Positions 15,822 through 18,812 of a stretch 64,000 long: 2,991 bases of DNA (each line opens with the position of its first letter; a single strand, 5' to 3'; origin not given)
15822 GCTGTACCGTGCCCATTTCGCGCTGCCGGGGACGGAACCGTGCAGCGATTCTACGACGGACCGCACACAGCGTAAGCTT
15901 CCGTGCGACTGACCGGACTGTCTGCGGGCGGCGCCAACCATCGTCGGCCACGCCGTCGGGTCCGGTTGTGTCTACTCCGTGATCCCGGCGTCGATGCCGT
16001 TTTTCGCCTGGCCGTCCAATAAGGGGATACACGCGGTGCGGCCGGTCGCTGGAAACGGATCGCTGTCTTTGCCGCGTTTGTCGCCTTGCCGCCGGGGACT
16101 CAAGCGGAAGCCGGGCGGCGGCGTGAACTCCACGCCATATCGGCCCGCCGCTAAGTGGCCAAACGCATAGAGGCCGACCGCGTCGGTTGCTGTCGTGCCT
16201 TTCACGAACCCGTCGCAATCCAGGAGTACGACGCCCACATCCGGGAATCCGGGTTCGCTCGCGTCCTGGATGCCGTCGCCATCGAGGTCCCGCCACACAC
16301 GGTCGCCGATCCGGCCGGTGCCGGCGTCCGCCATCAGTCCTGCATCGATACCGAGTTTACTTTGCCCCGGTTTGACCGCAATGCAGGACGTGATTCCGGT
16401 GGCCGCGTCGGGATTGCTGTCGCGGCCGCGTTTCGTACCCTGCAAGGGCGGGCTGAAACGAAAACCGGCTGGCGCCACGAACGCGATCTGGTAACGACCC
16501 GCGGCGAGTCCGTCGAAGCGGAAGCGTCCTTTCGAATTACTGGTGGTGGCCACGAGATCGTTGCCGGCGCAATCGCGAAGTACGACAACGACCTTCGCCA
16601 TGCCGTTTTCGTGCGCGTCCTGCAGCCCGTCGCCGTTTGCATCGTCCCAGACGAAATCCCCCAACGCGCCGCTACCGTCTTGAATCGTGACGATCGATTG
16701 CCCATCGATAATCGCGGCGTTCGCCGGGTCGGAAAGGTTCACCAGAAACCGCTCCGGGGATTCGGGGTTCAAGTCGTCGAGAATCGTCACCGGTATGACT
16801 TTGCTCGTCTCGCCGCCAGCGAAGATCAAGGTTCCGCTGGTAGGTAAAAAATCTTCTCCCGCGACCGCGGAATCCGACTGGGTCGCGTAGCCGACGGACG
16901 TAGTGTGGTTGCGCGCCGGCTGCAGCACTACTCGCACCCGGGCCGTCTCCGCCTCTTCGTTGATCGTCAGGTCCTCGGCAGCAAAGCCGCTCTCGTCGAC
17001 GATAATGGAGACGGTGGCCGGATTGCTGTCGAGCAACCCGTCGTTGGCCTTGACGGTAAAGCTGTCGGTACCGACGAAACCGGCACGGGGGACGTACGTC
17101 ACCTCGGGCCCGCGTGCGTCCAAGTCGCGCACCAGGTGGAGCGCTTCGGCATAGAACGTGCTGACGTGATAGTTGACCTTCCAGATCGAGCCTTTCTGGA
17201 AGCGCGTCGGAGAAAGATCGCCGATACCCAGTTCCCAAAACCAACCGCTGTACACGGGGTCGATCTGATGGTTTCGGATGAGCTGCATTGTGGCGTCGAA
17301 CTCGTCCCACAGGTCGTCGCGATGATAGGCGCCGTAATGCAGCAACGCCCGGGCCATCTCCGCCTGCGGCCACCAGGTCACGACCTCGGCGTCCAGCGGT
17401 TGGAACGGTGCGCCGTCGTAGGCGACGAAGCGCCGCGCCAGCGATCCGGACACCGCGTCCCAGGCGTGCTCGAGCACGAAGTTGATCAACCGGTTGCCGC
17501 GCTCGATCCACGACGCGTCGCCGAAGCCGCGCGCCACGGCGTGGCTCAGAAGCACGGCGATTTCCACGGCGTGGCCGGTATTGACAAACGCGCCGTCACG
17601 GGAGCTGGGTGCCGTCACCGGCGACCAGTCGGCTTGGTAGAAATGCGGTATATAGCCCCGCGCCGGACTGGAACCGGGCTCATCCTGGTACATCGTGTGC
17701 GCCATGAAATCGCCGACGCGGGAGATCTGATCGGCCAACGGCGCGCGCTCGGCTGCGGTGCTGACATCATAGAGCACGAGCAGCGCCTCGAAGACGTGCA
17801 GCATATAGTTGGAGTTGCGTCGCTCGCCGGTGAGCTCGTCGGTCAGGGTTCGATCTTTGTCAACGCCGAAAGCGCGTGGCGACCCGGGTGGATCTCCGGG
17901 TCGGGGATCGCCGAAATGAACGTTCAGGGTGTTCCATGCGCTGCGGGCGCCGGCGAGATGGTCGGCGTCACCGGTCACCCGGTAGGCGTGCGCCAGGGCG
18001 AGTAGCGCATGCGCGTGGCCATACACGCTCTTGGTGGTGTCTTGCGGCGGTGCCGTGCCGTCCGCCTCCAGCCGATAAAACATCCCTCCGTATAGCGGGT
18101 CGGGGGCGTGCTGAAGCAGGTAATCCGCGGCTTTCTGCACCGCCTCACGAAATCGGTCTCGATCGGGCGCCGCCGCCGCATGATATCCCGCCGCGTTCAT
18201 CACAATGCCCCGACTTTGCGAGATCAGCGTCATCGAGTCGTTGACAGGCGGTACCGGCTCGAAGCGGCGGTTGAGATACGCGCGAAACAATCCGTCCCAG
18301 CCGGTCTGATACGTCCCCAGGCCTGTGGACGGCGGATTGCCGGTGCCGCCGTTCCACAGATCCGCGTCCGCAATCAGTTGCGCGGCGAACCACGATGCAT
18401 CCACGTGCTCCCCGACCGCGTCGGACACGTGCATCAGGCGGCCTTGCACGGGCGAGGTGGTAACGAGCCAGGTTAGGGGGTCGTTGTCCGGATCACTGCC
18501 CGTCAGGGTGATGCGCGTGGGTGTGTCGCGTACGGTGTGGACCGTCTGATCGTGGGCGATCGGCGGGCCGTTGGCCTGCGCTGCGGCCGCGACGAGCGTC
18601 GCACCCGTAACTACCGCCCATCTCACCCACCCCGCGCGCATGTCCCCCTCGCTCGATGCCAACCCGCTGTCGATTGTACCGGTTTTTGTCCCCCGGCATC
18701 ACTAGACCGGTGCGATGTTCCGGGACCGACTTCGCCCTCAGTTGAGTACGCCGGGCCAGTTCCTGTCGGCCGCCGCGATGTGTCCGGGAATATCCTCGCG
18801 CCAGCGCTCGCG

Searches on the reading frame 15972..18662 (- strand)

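Call 94: search_protein_families(library=pfam, proteins=[window:15972-18662:-], max_evalue=0.0001)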
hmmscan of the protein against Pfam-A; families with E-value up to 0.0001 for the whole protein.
window:15972-18662:- (896 aa): 7 families
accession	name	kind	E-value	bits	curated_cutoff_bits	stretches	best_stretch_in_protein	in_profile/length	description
PF17210.9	SdrD_B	-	2.9e-60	201.8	29.7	2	666-776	2-112/112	SdrD B-like domain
PF07221.17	GlcNAc_2-epim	-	8.7e-33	114.4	23.4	1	145-479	19-325/347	N-acylglucosamine 2-epimerase (GlcNAc 2-epimerase)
PF03160.20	Calx-beta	-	7.5e-19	68.3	27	1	558-662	8-117/119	Calx-beta domain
PF13620.12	CarboxypepD_reg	-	1.2e-11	45.2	32.3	1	682-731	8-57/82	Carboxypeptidase regulatory-like domain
PF17963.7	Big_9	-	4.5e-10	40.7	23.6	0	519-553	54-88/89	Bacterial Ig domain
PF17803.7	Cadherin_4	-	2.1e-05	25.4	25.1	1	27-76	7-61/71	Bacterial cadherin-like domain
PF17802.7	SpaA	-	4.9e-05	23.9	23.1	0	685-734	12-65/91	Prealbumin-like fold domain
